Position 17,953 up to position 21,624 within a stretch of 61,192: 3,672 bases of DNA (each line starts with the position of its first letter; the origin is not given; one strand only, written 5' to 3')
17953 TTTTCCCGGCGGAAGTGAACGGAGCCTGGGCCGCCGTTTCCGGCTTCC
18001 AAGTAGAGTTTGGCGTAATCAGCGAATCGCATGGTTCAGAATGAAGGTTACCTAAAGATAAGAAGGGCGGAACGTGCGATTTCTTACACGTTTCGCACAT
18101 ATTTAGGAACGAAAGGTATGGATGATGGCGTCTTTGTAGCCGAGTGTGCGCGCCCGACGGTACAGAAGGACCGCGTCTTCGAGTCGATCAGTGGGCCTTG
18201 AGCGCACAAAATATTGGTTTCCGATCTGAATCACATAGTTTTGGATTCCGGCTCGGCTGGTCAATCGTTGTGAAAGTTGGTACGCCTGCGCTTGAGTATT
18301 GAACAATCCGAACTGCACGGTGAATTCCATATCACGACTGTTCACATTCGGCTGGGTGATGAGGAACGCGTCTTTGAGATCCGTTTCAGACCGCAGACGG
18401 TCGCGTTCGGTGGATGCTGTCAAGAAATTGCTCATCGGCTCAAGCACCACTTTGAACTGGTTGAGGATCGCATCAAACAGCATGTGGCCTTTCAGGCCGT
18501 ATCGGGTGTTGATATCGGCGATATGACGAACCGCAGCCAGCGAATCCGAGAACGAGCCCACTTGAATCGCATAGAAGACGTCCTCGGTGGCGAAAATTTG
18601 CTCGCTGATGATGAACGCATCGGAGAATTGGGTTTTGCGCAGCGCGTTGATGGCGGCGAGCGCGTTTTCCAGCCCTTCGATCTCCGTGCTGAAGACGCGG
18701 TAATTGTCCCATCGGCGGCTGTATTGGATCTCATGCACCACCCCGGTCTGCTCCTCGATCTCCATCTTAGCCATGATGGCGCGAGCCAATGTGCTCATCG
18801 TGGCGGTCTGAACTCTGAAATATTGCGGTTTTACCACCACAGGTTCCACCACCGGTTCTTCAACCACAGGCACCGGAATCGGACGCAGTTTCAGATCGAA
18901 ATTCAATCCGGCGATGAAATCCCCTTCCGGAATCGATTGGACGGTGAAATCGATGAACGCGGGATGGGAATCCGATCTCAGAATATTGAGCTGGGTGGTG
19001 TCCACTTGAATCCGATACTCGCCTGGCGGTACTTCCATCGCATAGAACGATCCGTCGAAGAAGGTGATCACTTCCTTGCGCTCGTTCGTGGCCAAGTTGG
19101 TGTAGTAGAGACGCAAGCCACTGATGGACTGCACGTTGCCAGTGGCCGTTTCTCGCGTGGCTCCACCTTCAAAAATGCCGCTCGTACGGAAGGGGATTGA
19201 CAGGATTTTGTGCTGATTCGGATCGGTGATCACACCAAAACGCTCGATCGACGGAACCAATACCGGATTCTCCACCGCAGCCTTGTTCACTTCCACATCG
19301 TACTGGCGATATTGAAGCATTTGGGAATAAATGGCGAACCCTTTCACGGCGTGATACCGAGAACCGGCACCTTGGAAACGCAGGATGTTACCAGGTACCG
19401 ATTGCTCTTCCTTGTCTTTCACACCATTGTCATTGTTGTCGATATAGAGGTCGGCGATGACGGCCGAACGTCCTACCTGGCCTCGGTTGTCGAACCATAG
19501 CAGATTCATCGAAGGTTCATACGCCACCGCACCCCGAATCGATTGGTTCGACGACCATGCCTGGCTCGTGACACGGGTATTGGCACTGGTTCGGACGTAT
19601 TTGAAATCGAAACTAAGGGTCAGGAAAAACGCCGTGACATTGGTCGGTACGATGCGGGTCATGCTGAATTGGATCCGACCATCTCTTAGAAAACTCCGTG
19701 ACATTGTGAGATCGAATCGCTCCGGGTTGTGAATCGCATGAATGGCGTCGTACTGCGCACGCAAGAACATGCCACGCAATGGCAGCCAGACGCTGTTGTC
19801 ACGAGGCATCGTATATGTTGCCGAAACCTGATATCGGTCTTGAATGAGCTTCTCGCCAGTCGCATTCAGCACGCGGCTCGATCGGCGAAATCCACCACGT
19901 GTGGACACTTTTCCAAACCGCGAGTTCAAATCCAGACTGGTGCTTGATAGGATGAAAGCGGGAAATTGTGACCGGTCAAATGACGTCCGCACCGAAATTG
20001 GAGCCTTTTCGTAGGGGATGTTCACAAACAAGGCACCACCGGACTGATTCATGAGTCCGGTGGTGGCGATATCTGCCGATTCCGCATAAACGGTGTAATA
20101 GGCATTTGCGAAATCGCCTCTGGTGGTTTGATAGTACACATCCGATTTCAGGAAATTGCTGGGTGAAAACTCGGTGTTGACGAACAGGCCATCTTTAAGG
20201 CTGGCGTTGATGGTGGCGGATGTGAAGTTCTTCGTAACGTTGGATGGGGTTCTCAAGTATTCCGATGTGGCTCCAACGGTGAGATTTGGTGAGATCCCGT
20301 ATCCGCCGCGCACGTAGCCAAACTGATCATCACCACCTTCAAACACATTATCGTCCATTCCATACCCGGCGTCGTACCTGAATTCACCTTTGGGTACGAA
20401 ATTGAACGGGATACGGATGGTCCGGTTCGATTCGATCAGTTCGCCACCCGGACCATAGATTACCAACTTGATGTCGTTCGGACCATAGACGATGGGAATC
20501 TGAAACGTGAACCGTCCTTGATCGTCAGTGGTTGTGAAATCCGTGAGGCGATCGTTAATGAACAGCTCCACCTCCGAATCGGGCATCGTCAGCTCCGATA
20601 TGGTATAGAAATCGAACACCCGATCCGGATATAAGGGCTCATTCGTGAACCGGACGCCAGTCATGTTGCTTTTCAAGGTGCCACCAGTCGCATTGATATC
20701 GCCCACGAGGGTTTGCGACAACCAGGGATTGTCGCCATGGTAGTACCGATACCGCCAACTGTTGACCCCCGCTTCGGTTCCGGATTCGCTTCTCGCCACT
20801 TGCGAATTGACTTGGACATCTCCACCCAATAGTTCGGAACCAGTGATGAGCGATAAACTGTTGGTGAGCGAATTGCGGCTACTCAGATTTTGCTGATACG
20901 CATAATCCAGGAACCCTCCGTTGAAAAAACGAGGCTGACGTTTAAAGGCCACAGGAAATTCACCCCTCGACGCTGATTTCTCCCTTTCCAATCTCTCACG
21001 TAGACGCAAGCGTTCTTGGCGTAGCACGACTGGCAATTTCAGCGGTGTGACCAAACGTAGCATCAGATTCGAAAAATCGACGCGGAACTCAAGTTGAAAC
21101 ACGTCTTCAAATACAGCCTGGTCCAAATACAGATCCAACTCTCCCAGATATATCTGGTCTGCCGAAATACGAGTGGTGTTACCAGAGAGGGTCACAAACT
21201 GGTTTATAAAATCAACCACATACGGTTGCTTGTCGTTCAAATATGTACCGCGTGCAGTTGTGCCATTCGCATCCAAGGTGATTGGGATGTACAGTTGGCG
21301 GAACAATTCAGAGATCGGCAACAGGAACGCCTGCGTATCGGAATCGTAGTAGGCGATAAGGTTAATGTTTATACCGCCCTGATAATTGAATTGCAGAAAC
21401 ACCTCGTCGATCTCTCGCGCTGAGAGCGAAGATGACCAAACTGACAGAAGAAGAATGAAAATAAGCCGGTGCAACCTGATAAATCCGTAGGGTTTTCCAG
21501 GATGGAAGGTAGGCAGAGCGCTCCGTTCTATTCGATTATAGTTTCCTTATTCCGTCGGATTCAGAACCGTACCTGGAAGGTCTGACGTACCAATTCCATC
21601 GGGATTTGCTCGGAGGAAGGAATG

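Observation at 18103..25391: Non-canonical chaperone-usher-like fibre cluster built from DUF4402/SCPU-like subunits in an FCB-type genome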

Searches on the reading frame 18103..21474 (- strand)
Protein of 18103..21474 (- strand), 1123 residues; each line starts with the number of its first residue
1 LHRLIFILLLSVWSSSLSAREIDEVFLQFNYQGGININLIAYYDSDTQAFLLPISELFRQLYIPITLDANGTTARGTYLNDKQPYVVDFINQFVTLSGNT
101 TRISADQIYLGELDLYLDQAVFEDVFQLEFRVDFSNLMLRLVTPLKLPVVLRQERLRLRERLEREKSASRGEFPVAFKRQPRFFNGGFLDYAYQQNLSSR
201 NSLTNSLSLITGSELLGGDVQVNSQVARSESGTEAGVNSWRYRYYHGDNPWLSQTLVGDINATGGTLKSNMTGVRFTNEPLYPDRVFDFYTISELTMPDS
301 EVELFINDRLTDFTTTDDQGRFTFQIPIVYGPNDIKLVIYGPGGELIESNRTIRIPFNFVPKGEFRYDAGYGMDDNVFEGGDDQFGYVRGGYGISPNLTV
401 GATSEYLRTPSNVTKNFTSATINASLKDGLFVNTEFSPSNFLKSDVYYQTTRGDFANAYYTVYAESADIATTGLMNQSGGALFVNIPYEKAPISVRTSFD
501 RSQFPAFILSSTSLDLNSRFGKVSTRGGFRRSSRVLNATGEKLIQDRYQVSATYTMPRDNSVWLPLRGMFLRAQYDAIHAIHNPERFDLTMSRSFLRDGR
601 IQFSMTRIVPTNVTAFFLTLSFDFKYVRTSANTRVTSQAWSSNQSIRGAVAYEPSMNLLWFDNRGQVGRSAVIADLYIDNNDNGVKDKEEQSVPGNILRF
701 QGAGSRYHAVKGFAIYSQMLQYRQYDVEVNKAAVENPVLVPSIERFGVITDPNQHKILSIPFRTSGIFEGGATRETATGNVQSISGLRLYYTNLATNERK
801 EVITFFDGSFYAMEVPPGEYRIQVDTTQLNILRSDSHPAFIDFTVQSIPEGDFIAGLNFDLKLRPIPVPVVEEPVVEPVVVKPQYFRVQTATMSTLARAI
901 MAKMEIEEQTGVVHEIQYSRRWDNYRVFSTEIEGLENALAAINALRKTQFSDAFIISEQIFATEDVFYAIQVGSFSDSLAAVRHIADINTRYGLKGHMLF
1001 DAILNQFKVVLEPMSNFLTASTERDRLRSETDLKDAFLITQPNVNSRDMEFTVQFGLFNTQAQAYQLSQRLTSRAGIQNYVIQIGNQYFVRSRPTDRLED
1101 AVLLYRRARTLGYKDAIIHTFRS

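Call 3: search_protein_families(library=pfam, proteins=[window:18103-21474:-], max_evalue=1)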
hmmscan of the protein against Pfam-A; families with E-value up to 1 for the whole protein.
window:18103-21474:- (1123 aa): 4 families
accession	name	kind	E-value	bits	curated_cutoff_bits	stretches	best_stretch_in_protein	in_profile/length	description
PF05036.18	SPOR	-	3.2e-11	43.8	21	2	883-956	2-75/76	SPOR domain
PF13620.12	CarboxypepD_reg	-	1.8e-05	25.5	32.3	1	782-826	12-56/82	Carboxypeptidase regulatory-like domain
PF17210.9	SdrD_B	-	0.044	14.4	29.7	0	677-700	8-31/112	SdrD B-like domain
PF09430.16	EMC7_beta-sandw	-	0.24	12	26.6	0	800-829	21-50/122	ER membrane protein complex subunit 7, beta-sandwich domain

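Call 4: search_protein_families(library=ncbifam, proteins=[window:18103-21474:-], max_evalue=1)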
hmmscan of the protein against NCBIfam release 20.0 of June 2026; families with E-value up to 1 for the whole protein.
window:18103-21474:- (1123 aa): 3 families
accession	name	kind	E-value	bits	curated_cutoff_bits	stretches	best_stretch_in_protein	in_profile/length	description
NF007953.1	PRK10672.1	equivalog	4.5e-06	26.4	201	2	1041-1082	318-359/362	endolytic peptidoglycan transglycosylase RlpA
NF047735.1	MPL36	exception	0.00035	20.3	430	1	1038-1091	223-276/305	RlpA family plasminogen-binding lipoprotein MPL36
TIGR04051.1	rSAM_NirJ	equivalog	0.23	10.4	515.45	1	939-997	90-147/354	heme d1 biosynthesis radical SAM protein NirJ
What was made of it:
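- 18133..18828 (-): SPOR repeats (residues 883-1114): two confident and one sub-threshold. Predicted peptidoglycan anchor. NCBIfam gives an RlpA-like match at 1041-1082 (call 4).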

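Call 10: find_homologous_proteins(query=window:18103-21474:-)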
Query window:18103-21474:- (1123 aa): 21 proteins with E <= 0.001 among 8000 candidates.
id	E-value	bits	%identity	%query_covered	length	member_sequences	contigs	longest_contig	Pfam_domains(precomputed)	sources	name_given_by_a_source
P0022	0.0e+0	2473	100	98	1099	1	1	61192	PF05036.19,PF13620.13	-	-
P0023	0.0e+0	2153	84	98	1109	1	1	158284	PF05036.19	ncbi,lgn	-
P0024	0.0e+0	2029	76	100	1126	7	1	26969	PF05036.19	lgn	-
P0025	0.0e+0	1833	70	100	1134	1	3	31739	PF05036.19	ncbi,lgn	-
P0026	0.0e+0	1624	63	100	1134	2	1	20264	PF05036.19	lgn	-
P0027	1.9e-200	687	35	96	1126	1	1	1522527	PF05036.19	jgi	jgi:hypothetical protein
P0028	1.9e-142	494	35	75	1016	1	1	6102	-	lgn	-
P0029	8.4e-141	489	35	76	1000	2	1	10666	PF00577.27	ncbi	-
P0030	5.3e-134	467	29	99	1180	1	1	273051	PF05036.19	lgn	-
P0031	6.0e-129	450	31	84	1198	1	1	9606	PF05036.19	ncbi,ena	-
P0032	5.6e-106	374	30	77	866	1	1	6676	PF13620.13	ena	-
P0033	2.8e-103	365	29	75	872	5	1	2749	PF13620.13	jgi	jgi:hypothetical protein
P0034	3.5e-89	318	34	57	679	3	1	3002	PF00577.27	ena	-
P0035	6.1e-86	307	28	77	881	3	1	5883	PF13620.13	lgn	-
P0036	4.8e-83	298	28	75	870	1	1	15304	PF13620.13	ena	-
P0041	1.2e-27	114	22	85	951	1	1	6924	-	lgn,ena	-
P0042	1.3e-9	55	30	22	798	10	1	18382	-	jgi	-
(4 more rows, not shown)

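Call 13: search_protein_families(library=pfam, alignment_id=A2, max_evalue=0.01)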
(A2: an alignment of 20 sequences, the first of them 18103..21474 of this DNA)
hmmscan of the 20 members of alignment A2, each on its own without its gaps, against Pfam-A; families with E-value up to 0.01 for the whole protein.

A. member 1, window:18103-21474:- (1123 aa): 2 families
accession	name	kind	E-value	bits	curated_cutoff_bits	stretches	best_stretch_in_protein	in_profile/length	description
PF05036.18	SPOR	-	3.2e-11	43.8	21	1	883-956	2-75/76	SPOR domain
PF13620.12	CarboxypepD_reg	-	1.8e-05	25.5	32.3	0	782-826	12-56/82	Carboxypeptidase regulatory-like domain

B. families by the number of members that match (of 20 scanned): 10 families
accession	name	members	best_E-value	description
PF13620.12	CarboxypepD_reg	15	2.5e-09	Carboxypeptidase regulatory-like domain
PF05036.18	SPOR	11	1.4e-46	SPOR domain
PF17210.9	SdrD_B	10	6.3e-08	SdrD B-like domain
PF00577.26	Usher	3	4.6e-07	Outer membrane usher protein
PF07833.16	Cu_amine_oxidN1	2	0.00067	Copper amine oxidase N-terminal domain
PF00691.25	OmpA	1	9.8e-17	OmpA family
PF07719.23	TPR_2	1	0.00014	Tetratricopeptide repeat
PF17802.7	SpaA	1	0.003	Prealbumin-like fold domain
PF00515.34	TPR_1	1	0.0038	Tetratricopeptide repeat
PF09430.16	EMC7_beta-sandw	1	0.0038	ER membrane protein complex subunit 7, beta-sandwich domain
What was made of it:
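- Closest known: SPOR-domain and OmpA-domain envelope proteins. Same: One family member carries an OmpA domain instead (call 13).
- Most family ushers fail the Pfam Usher model (call 13).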

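Call 14: search_solved_structures(query=A2, max_evalue=1, show_alignments=2)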
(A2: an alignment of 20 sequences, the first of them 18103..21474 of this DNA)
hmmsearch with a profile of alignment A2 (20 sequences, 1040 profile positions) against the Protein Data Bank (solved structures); distinct sequences matched with E-value up to 1: 5.
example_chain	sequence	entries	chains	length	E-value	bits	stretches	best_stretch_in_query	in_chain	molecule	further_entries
7dm0_A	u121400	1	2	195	0.0011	20.2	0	289-336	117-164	Biofilm-associated surface protein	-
6gie_A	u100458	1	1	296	0.0098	17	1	403-516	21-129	33-36 kDa outer membrane protein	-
1x60_A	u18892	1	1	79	0.057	14.5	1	926-987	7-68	Sporulation-specific N-acetylmuramoyl-L-alanine amidase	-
6m3a_A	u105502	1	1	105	0.4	11.7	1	289-336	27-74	Biofilm-associated surface protein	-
9c7v_B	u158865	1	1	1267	0.79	10.7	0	774-827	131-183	BOS complex subunit NOMO2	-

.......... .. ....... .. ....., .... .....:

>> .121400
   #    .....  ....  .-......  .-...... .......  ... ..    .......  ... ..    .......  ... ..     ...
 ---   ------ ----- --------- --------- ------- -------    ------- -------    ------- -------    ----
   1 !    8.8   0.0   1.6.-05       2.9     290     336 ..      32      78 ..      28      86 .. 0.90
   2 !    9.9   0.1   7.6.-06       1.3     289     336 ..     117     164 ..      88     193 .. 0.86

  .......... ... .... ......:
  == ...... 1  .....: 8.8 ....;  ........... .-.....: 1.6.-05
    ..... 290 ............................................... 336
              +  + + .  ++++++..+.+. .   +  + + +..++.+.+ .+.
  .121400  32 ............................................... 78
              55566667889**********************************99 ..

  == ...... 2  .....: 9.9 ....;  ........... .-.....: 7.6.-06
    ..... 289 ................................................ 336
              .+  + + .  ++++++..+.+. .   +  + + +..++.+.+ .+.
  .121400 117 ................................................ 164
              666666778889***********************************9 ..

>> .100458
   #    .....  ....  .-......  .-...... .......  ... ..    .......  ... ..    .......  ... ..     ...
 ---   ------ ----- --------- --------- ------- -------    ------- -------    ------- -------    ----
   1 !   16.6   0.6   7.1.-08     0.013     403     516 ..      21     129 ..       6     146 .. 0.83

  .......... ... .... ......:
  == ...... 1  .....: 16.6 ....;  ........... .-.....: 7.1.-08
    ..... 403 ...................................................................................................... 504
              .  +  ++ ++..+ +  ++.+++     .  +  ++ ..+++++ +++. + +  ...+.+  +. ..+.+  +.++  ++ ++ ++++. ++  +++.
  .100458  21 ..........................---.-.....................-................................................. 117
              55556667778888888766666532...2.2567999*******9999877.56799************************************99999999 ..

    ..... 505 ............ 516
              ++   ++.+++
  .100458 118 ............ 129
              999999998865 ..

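Call 16: search_protein_families(library=pfam, proteins=[P0029, P0034, P0028, P0027, P0041, P0042], max_evalue=0.1)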
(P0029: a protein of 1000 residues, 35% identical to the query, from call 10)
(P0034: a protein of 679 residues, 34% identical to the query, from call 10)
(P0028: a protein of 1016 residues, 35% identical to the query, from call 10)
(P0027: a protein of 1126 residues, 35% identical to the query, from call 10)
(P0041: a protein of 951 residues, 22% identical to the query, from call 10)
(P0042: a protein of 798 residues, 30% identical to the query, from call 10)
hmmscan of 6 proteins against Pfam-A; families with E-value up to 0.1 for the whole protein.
P0029 (1000 aa): 7 families
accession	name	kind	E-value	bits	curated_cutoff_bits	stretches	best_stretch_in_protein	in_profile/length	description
PF00577.26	Usher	-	4.6e-07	29.5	27.1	1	277-414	64-202/549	Outer membrane usher protein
PF07719.23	TPR_2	-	0.00014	22.2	27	1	944-972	5-33/34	Tetratricopeptide repeat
PF13620.12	CarboxypepD_reg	-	0.0011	19.7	32.3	1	787-830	9-52/82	Carboxypeptidase regulatory-like domain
PF17210.9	SdrD_B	-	0.0017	18.9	29.7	1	788-834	20-66/112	SdrD B-like domain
PF00515.34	TPR_1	-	0.0038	17.4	27.8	0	945-972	6-33/34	Tetratricopeptide repeat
PF07833.16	Cu_amine_oxidN1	-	0.011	16.1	24.2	1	58-144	17-100/108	Copper amine oxidase N-terminal domain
PF16967.11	TcfC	-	0.09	12.8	29.4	0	305-361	10-66/68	E-set like domain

P0034 (679 aa): 1 family
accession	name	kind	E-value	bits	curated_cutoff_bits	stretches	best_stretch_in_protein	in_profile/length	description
PF00577.26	Usher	-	1.9e-06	27.5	27.1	1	240-419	20-202/549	Outer membrane usher protein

P0028 (1016 aa): 4 families
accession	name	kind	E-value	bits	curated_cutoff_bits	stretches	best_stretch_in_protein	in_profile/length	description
PF17210.9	SdrD_B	-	5.6e-05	23.7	29.7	1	811-858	19-66/112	SdrD B-like domain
PF00577.26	Usher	-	7.8e-05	22.1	27.1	1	284-438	45-202/549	Outer membrane usher protein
PF07833.16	Cu_amine_oxidN1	-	0.0022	18.4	24.2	1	79-167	14-99/108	Copper amine oxidase N-terminal domain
PF13620.12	CarboxypepD_reg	-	0.0051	17.6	32.3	1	812-854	10-52/82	Carboxypeptidase regulatory-like domain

P0027 (1126 aa): 2 families
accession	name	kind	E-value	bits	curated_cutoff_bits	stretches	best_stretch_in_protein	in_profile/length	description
PF05036.18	SPOR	-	1.8e-14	54.3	21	2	966-1039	4-76/76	SPOR domain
PF24024.1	DUF7336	-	0.086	13.1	25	0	1054-1074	18-37/60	Domain of unknown function (DUF7336)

P0041 (951 aa): 4 families
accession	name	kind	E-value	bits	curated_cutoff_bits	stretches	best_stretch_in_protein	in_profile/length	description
PF13620.12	CarboxypepD_reg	-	0.0001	23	32.3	1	777-822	6-51/82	Carboxypeptidase regulatory-like domain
PF05036.18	SPOR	-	0.00019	22.1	21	1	872-935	3-66/76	SPOR domain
PF17210.9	SdrD_B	-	0.011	16.3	29.7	1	781-823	22-62/112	SdrD B-like domain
PF09430.16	EMC7_beta-sandw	-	0.033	14.8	26.6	0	697-735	11-51/122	ER membrane protein complex subunit 7, beta-sandwich domain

P0042 (798 aa): 2 families
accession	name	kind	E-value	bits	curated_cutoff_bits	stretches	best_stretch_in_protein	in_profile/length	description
PF17210.9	SdrD_B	-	0.01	16.4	29.7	0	734-774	25-66/112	SdrD B-like domain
PF17802.7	SpaA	-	0.015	15.9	23.1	0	734-786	17-73/91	Prealbumin-like fold domain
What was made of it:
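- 18103..21474 (-): 1123-aa outer-membrane usher with a C-terminal SPOR extension. 3 of 20 homologues hit Pfam Usher, two above the gathering score (calls 13, 16).
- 20410..20607 (-): Plug-domain segment (about residues 290-355) holding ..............IRIPF. The Pfam Usher matches in homologues cover profile positions 20-202 (call 16).
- On Chaperone-usher pathway (superfamily): 3 of 20 homologues do: 29.5 and 27.5 bits against a gathering score of 27.1 (calls 13, 16).
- Pfam Usher hits in 3 of 20 homologues, two above the gathering score (calls 13, 16).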

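Call 80: find_related_loci(query=A2, collection=genome_contigs, flank=5000)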
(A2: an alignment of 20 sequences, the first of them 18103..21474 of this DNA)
Query A2 (1123 aa) in genome_contigs; peptide patterns used: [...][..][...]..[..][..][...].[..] (x = any residue, [..] = any of these).
493 stretches matched a pattern; 389 encode a relative of the query (tblastn E <= 1e-3); the best 80 are kept; 80 distinct loci.
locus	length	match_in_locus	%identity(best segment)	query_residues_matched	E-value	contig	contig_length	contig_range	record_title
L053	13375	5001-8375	83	1-1123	0e+0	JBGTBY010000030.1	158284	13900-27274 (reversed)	MAG: Balneolales bacterium isolate JTS-RE107 k141_1981847, whole genome shotgun sequence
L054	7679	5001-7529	33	14-861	2e-135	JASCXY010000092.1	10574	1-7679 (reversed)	Balneolaceae bacterium ANBcel3 92, whole genome shotgun sequence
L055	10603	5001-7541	35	14-865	6e-135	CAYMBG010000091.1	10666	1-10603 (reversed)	MAG TPA_asm: uncultured Chitinophagales bacterium isolate binchicken_co32_494 genome assembly, contig: NODE_10738_length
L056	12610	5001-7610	33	3-877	3e-134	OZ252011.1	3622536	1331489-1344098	MAG: Balneolaceae bacterium isolate 59dcda40-21a9-4742-98ce-81c8572a6808 genome assembly, chromosome: 1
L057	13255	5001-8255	32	24-1082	1e-136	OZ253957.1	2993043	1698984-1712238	MAG: Balneola sp. isolate 658df991-1e51-4dac-97b8-33d81b5ae6e2 genome assembly, chromosome: 1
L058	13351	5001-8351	30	7-1091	6e-139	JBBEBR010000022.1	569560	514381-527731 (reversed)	MAG: Balneolaceae bacterium isolate LejiaF_41_86 Lejia_F_9_length_569560_cov_52, whole genome shotgun sequence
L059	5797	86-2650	34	7-864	9e-133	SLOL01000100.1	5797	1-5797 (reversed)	MAG: Balneolales bacterium isolate CSSed165cm_451 CSSed16-5cm-67889, whole genome shotgun sequence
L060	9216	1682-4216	32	24-874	2e-131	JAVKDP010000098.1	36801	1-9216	MAG: Balneolaceae bacterium isolate F3-SA18-16 k141_58589, whole genome shotgun sequence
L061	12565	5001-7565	34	4-858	5e-131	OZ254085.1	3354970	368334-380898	MAG: Balneola sp. isolate 6705be8a-f9fb-46c9-9b46-a561a5706c45 genome assembly, chromosome: 1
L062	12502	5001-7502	34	24-861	5e-130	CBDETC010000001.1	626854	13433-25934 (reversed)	MAG: Balneolaceae bacterium isolate 22e4b764-13fc-49fb-a5f9-c2e4be668ff3 genome assembly, contig: contig_1, whole genome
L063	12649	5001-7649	32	19-900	2e-127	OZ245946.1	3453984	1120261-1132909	MAG: Balneola sp. isolate 27d4415d-f4b6-41c4-91e3-34dda93d2d1f genome assembly, chromosome: 1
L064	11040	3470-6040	34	4-859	5e-127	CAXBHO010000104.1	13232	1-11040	MAG TPA_asm: uncultured Balneola sp. isolate ERR2762128_binner123_Refined_57 genome assembly, contig: ERZ3421942.6647, w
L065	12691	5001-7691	32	4-909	1e-126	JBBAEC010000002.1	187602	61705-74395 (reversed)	MAG: Balneolaceae bacterium isolate SO_2017_LW2_144 scaffold_121_c1_LW138R_2017, whole genome shotgun sequence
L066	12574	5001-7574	32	1-859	9e-127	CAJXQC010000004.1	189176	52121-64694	MAG TPA_asm: uncultured Balneola sp. isolate SRR3933248_bin.15_MetaBAT_v2.12.1_MAG genome assembly, contig: NODE_17_leng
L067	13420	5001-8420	29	1-1110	5e-126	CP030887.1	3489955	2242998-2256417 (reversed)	MAG: Balneolaceae bacterium isolate ECT2AJA-110-D chromosome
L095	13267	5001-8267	31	24-1082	1e-136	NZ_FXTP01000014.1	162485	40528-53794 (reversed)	Gracilimonas mengyeensis strain DSM 21985, whole genome shotgun sequence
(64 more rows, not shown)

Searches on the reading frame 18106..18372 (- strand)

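Call 74: search_protein_families(library=pfam, proteins=[window:18106-18372:-], max_evalue=1)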
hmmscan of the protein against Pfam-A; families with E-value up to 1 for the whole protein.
window:18106-18372:- (89 aa): 2 families
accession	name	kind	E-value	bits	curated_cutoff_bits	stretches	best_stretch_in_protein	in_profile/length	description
PF05036.18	SPOR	-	8.3e-05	23.3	21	1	17-80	5-70/76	SPOR domain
PF22097.1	McpB_HAMP_1st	-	0.016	15.8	27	1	22-39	1-18/57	Methyl-accepting chemotaxis protein McpB, first HAMP domain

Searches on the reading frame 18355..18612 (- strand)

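Call 74: search_protein_families(library=pfam, proteins=[window:18355-18612:-], max_evalue=1)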
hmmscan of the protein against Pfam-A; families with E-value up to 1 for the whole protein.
window:18355-18612:- (86 aa): 1 family
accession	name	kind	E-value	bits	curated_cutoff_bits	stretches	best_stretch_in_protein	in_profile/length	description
PF05036.18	SPOR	-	0.042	14.6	21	1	13-80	4-70/76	SPOR domain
